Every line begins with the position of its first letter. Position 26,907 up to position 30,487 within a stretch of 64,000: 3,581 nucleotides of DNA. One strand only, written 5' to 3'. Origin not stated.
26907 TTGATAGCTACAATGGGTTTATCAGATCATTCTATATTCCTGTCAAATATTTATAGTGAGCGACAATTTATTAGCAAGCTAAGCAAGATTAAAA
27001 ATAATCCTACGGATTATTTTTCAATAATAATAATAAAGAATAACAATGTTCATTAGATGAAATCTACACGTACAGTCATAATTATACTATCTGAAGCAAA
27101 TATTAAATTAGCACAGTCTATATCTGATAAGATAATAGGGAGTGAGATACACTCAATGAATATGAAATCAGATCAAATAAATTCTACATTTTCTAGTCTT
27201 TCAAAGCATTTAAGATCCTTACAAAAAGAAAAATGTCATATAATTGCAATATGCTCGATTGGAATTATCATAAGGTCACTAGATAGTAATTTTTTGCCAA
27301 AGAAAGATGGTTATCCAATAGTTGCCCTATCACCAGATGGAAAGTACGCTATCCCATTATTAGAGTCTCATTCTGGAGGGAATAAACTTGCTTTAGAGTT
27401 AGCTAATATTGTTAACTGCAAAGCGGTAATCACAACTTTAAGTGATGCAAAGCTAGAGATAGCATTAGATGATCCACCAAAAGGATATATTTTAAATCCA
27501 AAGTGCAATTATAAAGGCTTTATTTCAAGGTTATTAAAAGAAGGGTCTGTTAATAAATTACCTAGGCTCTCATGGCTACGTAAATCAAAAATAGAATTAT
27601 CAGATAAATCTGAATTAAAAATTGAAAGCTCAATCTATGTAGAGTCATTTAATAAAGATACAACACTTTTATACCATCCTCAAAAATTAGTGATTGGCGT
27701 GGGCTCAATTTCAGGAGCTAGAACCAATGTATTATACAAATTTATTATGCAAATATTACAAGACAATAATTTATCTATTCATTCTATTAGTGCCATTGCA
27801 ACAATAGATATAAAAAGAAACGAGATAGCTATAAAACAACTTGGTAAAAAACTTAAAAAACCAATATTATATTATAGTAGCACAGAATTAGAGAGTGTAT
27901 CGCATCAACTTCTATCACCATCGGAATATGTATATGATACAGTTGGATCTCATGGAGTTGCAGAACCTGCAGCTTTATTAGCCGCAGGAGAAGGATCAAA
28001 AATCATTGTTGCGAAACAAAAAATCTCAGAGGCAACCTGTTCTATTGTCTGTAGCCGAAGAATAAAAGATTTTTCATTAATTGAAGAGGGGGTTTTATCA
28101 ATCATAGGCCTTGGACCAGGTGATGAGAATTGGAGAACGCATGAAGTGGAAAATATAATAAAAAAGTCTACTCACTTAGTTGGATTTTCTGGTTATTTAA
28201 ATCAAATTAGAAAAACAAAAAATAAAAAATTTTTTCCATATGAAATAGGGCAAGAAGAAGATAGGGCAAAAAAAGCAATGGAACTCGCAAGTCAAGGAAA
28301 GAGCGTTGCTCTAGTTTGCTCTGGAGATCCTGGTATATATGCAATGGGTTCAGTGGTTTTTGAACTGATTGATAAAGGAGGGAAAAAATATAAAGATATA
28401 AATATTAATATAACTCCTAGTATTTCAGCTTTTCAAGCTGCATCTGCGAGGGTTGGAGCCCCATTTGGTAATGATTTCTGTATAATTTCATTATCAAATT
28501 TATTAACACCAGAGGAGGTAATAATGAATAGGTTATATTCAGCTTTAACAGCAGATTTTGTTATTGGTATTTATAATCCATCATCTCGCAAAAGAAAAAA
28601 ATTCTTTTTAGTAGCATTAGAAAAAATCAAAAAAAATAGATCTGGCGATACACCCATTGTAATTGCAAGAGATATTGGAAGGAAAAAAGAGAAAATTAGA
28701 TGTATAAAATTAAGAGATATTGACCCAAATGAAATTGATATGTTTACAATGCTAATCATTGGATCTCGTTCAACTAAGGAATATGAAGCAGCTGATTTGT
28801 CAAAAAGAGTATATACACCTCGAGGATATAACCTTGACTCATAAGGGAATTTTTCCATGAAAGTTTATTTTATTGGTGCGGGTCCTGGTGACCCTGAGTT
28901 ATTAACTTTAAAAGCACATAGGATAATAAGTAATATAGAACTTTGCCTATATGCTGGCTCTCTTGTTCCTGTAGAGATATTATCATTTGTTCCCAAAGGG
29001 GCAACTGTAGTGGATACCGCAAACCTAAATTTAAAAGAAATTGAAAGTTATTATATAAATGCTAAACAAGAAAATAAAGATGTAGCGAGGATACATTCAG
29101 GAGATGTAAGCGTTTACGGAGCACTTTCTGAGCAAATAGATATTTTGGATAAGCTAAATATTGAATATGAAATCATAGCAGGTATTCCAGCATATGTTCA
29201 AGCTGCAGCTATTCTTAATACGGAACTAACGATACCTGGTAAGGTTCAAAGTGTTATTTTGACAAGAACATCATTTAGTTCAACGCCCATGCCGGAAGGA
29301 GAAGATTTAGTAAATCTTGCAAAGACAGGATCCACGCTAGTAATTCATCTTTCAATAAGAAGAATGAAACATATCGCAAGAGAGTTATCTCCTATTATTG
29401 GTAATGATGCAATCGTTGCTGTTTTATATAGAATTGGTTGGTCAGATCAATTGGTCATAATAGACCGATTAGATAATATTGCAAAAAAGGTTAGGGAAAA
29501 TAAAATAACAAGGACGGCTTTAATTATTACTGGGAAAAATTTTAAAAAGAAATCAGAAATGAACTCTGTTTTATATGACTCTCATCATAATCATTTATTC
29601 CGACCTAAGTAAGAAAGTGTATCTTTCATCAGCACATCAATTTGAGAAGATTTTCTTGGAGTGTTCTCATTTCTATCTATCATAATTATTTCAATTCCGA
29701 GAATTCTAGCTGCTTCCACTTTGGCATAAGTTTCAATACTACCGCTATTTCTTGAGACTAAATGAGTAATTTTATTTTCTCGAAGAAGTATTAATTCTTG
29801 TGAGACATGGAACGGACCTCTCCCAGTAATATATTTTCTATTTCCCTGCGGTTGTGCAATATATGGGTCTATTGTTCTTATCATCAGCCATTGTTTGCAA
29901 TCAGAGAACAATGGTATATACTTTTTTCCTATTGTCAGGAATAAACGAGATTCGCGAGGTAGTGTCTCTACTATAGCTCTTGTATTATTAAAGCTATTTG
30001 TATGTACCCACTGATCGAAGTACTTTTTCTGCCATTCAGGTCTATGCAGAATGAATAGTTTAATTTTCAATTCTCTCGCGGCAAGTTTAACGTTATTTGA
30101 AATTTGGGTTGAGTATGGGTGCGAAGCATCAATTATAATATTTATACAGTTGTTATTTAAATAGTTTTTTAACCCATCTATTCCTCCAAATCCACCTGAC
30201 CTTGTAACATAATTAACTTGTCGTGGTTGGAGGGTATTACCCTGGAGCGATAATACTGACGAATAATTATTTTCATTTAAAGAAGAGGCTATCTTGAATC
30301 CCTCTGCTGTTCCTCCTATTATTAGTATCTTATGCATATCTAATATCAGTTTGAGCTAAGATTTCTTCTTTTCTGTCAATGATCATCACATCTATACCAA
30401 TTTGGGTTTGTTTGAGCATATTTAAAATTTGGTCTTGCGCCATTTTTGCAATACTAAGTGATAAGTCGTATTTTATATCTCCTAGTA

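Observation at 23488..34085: Compact, nearly complete early-cobalt-insertion corrin pathway in an AT-rich streamlined alphaproteobacterial backbone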

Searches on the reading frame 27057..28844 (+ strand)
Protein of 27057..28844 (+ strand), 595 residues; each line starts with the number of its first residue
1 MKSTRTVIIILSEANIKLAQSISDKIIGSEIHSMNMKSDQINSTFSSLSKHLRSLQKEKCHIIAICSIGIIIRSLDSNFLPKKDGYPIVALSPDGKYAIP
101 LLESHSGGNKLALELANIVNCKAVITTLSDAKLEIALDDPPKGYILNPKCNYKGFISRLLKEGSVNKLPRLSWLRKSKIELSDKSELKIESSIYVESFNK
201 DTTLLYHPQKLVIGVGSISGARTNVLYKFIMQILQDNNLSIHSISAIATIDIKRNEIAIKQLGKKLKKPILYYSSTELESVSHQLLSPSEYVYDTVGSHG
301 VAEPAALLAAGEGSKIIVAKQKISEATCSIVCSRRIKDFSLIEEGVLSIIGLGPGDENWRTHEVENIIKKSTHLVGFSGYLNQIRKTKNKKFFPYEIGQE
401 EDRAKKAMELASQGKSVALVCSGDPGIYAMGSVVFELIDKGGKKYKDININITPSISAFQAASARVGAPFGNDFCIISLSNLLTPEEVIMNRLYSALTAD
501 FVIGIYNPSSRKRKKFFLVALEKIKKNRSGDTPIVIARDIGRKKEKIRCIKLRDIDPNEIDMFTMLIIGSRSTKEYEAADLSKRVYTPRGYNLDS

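Call 3: search_protein_families(library=pfam, proteins=[window:27057-28844:+])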
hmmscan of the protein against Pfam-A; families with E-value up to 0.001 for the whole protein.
window:27057-28844:+ (595 aa): 3 families
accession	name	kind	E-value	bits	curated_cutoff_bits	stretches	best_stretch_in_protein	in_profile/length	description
PF01890.21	CbiG_C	-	7.5e-29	101.1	27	1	211-330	1-116/117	Cobalamin synthesis G C-terminus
PF00590.25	TP_methylase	-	2.5e-26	93.4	27.8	1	347-555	2-211/212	Tetrapyrrole (Corrin/Porphyrin) Methylases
PF11760.13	CbiG_N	-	4.4e-16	59.1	25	1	51-130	2-82/82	Cobalamin synthesis G N-terminal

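Call 4: search_protein_families(library=ncbifam, proteins=[window:27057-28844:+])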
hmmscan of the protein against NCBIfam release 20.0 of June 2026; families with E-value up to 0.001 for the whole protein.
window:27057-28844:+ (595 aa): 31 families (the best 25 are shown)
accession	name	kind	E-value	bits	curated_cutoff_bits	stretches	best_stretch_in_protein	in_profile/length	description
TIGR01466.1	cobJ_cbiH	equivalog_domain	2.8e-77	259.5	246.35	1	347-591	1-238/239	precorrin-3B C(17)-methyltransferase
NF004648.0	PRK05991.1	equivalog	2.7e-63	213.9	391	1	344-591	2-249/254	precorrin-3B C(17)-methyltransferase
NF004423.0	PRK05765.1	equivalog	7.9e-53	179.5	332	1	345-592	3-242/247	precorrin-3B C(17)-methyltransferase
NF012022.0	PRK15478.1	equivalog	1.7e-51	175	425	1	347-593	2-241/241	precorrin-3B C(17)-methyltransferase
NF004466.0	PRK05788.1-4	equivalog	4.2e-45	154.4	326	1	5-331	2-331/335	cobalt-precorrin 5A hydrolase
NF005441.0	PRK07027.1-5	equivalog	1.5e-35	122.8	358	2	209-332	133-254/263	cobalamin biosynthesis protein CbiG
NF004467.0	PRK05788.1-5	equivalog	8e-31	107.4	376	1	11-329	14-321/326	cobalt-precorrin 5A hydrolase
NF004464.0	PRK05788.1-2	equivalog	1.7e-26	93.2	489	1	2-336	2-336/343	cobalt-precorrin 5A hydrolase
NF004465.0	PRK05788.1-3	equivalog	3.7e-24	85.4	281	2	199-330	162-288/290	cobalt-precorrin 5A hydrolase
NF004463.0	PRK05788.1-1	equivalog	1.3e-22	80.5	546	2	207-309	227-328/351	cobalt-precorrin 5A hydrolase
NF005440.0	PRK07027.1-4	equivalog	1.2e-20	73.9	395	2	210-332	129-247/257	cobalamin biosynthesis protein CbiG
NF004456.0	PRK05787.1-4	equivalog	7.8e-15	55.3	247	1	347-568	2-198/201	cobalt-precorrin-7 (C(5))-methyltransferase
NF004459.0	PRK05787.2-2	equivalog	8.2e-15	55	298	1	346-480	3-131/210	cobalt-precorrin-7 (C(5))-methyltransferase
TIGR02467.1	CbiE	equivalog_domain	4.8e-14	52.3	92.9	1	349-555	1-191/204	precorrin-6y C5,15-methyltransferase (decarboxylating) subunit CbiE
NF004460.0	PRK05787.2-3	equivalog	9.6e-11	41.6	291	1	348-568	3-205/207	cobalt-precorrin-7 (C(5))-methyltransferase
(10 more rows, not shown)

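Call 16: find_related_loci(query=window:27057-28844:+, collection=genome_contigs, flank=10000)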
Query window:27057-28844:+ (595 aa) in genome_contigs; peptide patterns used: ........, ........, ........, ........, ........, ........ (x = any residue, [..] = any of these).
251 stretches matched a pattern; 1 encode a relative of the query (tblastn E <= 1e-3); 1 distinct loci.
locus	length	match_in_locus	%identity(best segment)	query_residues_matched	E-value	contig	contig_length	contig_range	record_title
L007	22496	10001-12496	37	4-593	3e-60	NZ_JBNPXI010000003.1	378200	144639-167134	Brassicibacter mesophilus strain DSM 24659 Ga0415269_03, whole genome shotgun sequence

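Call 77: search_solved_structures(query=window:27057-28844:+, max_evalue=0.00001)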
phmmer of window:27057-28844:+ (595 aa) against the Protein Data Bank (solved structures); distinct sequences matched with E-value up to 0.00001: 6.
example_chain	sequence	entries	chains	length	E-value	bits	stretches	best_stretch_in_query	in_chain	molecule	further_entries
3nut_A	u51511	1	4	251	3e-43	151.5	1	345-590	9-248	Precorrin-3 methylase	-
2zvb_A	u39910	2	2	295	7e-36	127.1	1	345-594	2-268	Precorrin-3 C17-methyltransferase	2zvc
3eeq_A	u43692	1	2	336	3.7e-13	52.1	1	82-328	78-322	putative Cobalamin biosynthesis protein G homolog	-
2w6l_A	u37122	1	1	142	1.7e-10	43.3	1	208-335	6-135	COBE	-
2w6k_A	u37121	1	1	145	8.3e-10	41.1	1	208-335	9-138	COBE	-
3by5_A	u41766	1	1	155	5.9e-06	28.4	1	212-333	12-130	Cobalamin biosynthesis protein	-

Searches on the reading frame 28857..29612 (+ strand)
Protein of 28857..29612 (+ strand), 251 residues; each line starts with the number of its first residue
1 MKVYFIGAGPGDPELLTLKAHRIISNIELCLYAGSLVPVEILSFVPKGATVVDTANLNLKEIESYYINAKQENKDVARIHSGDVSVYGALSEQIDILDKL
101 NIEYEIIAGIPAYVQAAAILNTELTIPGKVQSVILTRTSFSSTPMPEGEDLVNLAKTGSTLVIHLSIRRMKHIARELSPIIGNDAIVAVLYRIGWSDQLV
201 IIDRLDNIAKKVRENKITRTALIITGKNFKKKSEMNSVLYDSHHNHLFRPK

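Call 3: search_protein_families(library=pfam, proteins=[window:28857-29612:+])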
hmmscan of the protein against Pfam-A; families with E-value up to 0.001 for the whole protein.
window:28857-29612:+ (251 aa): 1 family
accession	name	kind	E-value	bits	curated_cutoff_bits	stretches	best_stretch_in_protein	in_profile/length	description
PF00590.25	TP_methylase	-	4.9e-42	144.7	27.8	1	2-208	1-211/212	Tetrapyrrole (Corrin/Porphyrin) Methylases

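Call 4: search_protein_families(library=ncbifam, proteins=[window:28857-29612:+])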
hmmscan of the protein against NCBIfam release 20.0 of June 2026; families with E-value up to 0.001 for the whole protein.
window:28857-29612:+ (251 aa): 24 families
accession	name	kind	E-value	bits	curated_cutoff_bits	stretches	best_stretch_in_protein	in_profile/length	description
TIGR01465.1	cobM_cbiF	equivalog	4.3e-84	281.7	259.65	1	3-249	1-247/247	precorrin-4 C(11)-methyltransferase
NF012017.0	PRK15473.1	equivalog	7.6e-61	205.7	408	1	2-249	9-255/257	cobalt-precorrin-4 methyltransferase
NF004790.0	PRK06136.1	subfamily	7.8e-38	130.5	198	1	1-236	4-244/250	uroporphyrinogen-III C-methyltransferase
NF007922.1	PRK10637.1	equivalog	2.6e-36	125.6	400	1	2-228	218-448/450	siroheme synthase CysG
TIGR01469.1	cobA_cysG_Cterm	equivalog_domain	3.7e-35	121.8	185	1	2-229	2-234/238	uroporphyrinogen-III C-methyltransferase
NF005524.0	PRK07168.1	equivalog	2.2e-18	66.1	603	1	3-228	5-234/474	uroporphyrin-III C-methyltransferase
NF004455.0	PRK05787.1-3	equivalog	2.5e-14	53.4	258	1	2-212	2-205/221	cobalt-precorrin-7 (C(5))-methyltransferase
TIGR01467.1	cobI_cbiL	equivalog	1.3e-13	50.9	163.25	2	69-131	86-148/230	precorrin-2 C(20)-methyltransferase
TIGR01466.1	cobJ_cbiH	equivalog_domain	5e-13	49.2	246.35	1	3-228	1-223/239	precorrin-3B C(17)-methyltransferase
NF004058.0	PRK05576.1-1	equivalog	6.1e-11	42.2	239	1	2-135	3-149/221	cobalt-factor II C(20)-methyltransferase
NF004423.0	PRK05765.1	equivalog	3.7e-10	39.7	332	1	1-126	3-128/247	precorrin-3B C(17)-methyltransferase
NF004059.0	PRK05576.1-2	equivalog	5.2e-10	39.4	274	1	58-134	75-150/236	cobalt-factor II C(20)-methyltransferase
NF004460.0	PRK05787.2-3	equivalog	6e-10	39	291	1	3-119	2-113/207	cobalt-precorrin-7 (C(5))-methyltransferase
NF004614.0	PRK05948.1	equivalog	2.8e-09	36.8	251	0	3-29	8-34/242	precorrin-2 C(20)-methyltransferase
TIGR02467.1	CbiE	equivalog_domain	4.5e-09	36.1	92.9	1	5-124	1-115/204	precorrin-6y C5,15-methyltransferase (decarboxylating) subunit CbiE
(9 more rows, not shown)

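Call 78: search_solved_structures(query=window:28857-29612:+, max_evalue=1e-10)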
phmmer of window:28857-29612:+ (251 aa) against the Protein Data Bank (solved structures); distinct sequences matched with E-value up to 1e-10: 18.
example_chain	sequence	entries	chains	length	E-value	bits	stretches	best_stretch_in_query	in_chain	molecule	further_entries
3ndc_A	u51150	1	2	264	3.4e-59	203.4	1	1-250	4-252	Precorrin-4 C(11)-methyltransferase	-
3nei_A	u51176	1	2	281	4.2e-59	203.1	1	1-250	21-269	Precorrin-4 C(11)-methyltransferase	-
4e16_A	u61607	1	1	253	2e-54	187.8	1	2-249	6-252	precorrin-4 C(11)-methyltransferase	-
2cbf_A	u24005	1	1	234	1.1e-42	149.5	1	1-226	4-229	COBALT-PRECORRIN-4 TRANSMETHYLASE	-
1cbf_A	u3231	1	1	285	1.6e-42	148.9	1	1-226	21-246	COBALT-PRECORRIN-4 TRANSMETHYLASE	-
1ve2_A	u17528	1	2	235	8.5e-14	54.9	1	2-227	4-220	Uroporphyrin-III C-methyltransferase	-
1v9a_A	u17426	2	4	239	5.9e-12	48.9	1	2-125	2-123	Uroporphyrin-III C-methyltransferase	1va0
2ybq_A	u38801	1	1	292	2e-11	47.2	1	3-227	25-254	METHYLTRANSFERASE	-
2ybo_A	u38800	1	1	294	2e-11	47.1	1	3-227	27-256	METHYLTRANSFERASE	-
6pr1_A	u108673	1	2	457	4.3e-11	46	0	3-230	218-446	Siroheme synthase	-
6pr3_A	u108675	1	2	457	4.4e-11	46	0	3-230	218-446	Siroheme synthase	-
6pr4_A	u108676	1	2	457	4.4e-11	46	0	3-230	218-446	Siroheme synthase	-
6p7c_A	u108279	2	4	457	5.9e-11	45.6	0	3-230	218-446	Siroheme synthase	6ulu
6pr0_A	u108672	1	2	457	5.9e-11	45.6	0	3-230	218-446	Siroheme synthase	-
6p7d_A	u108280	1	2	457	5.9e-11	45.6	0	3-230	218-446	Siroheme synthase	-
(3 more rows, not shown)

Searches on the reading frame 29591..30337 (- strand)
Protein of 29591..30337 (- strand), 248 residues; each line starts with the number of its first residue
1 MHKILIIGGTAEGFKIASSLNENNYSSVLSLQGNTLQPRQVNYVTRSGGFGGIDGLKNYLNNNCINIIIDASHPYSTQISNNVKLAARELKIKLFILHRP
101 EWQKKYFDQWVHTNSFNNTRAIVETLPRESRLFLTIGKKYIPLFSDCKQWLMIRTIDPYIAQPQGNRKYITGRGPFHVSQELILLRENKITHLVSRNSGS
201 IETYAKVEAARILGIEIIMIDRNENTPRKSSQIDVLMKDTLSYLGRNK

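Call 3: search_protein_families(library=pfam, proteins=[window:29591-30337:-])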
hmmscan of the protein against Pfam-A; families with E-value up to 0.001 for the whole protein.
window:29591-30337:- (248 aa): 1 family
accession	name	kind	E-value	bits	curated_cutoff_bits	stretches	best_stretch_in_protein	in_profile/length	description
PF02571.20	CbiJ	-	1.3e-53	182.4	28.6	1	3-234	1-227/234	Precorrin-6x reductase CbiJ/CobK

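Call 4: search_protein_families(library=ncbifam, proteins=[window:29591-30337:-])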
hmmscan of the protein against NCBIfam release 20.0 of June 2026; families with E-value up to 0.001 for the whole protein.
window:29591-30337:- (248 aa): 6 families
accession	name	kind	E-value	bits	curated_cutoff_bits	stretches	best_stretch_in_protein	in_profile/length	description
NF005968.0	PRK08057.1-2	equivalog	4.1e-65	219.9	231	1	2-229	2-230/248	cobalt-precorrin-6A reductase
NF005971.0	PRK08057.1-5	equivalog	2.8e-45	154.8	431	1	3-224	7-225/248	cobalt-precorrin-6A reductase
NF005969.0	PRK08057.1-3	equivalog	1.7e-42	145.5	302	1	1-224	2-219/243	cobalt-precorrin-6A reductase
TIGR00715.1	precor6x_red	equivalog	2.6e-33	115.7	129.85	1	3-227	2-236/256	precorrin-6A reductase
NF005970.0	PRK08057.1-4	equivalog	7.7e-25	87.4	245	1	3-234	1-244/256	cobalt-precorrin-6A reductase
NF005967.0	PRK08057.1-1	equivalog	3.6e-14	52.7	358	1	3-234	5-245/263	cobalt-precorrin-6A reductase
